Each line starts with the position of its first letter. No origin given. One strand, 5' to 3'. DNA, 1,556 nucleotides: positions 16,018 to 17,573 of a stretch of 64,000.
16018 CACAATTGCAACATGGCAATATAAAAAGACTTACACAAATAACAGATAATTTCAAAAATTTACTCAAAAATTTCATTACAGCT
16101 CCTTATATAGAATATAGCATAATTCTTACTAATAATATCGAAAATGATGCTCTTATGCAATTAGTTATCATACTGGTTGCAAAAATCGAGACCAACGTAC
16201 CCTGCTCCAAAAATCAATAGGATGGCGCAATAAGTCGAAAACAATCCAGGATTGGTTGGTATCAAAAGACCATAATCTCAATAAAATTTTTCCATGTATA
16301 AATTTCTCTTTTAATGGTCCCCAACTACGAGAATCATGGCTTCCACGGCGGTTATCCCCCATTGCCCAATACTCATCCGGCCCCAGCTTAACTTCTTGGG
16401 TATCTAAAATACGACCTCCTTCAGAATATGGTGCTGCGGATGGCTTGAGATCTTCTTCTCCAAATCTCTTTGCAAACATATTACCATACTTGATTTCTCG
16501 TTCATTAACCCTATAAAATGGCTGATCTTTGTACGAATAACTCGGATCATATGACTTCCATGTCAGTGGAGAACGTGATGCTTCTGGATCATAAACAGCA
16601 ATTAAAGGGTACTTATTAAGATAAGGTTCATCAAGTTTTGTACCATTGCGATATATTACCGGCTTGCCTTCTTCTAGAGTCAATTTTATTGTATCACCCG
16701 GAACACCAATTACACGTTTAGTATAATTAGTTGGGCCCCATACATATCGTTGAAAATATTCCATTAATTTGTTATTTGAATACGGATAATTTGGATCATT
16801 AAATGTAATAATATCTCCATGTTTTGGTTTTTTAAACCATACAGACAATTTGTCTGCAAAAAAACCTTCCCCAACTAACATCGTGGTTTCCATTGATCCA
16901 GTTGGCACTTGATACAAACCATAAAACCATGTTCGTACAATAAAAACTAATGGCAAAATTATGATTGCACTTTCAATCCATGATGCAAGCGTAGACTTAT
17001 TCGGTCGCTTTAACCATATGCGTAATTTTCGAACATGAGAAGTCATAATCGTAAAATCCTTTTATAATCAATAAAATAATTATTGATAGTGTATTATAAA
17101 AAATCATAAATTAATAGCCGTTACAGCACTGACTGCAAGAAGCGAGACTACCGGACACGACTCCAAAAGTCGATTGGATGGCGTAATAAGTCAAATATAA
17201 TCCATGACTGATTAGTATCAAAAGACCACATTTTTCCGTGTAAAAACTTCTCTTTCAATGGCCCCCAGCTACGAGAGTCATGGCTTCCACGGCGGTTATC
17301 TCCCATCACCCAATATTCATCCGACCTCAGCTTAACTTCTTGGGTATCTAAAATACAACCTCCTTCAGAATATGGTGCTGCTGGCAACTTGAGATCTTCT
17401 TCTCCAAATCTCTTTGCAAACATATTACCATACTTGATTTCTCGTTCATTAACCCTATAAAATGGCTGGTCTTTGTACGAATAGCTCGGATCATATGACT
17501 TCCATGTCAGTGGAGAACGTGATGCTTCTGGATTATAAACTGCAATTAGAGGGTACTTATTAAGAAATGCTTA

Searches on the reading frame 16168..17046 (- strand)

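Call 71: search_protein_families(library=pfam, proteins=[window:16168-17046:-], max_evalue=0.001)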
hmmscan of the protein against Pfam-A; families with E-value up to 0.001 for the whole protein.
window:16168-17046:- (292 aa): 1 family
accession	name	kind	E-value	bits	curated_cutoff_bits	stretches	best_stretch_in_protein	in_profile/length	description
PF10502.14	Peptidase_S26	-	1.1e-35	123.5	22.9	1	21-259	2-168/168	Signal peptidase, peptidase S26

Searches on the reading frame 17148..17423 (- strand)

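Call 71: search_protein_families(library=pfam, proteins=[window:17148-17423:-], max_evalue=0.001)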
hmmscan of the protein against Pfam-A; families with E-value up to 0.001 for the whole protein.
window:17148-17423:- (91 aa): 1 family
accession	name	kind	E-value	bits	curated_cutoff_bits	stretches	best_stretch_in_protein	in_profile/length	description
PF10502.14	Peptidase_S26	-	6.8e-10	39.6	22.9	1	27-65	125-163/168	Signal peptidase, peptidase S26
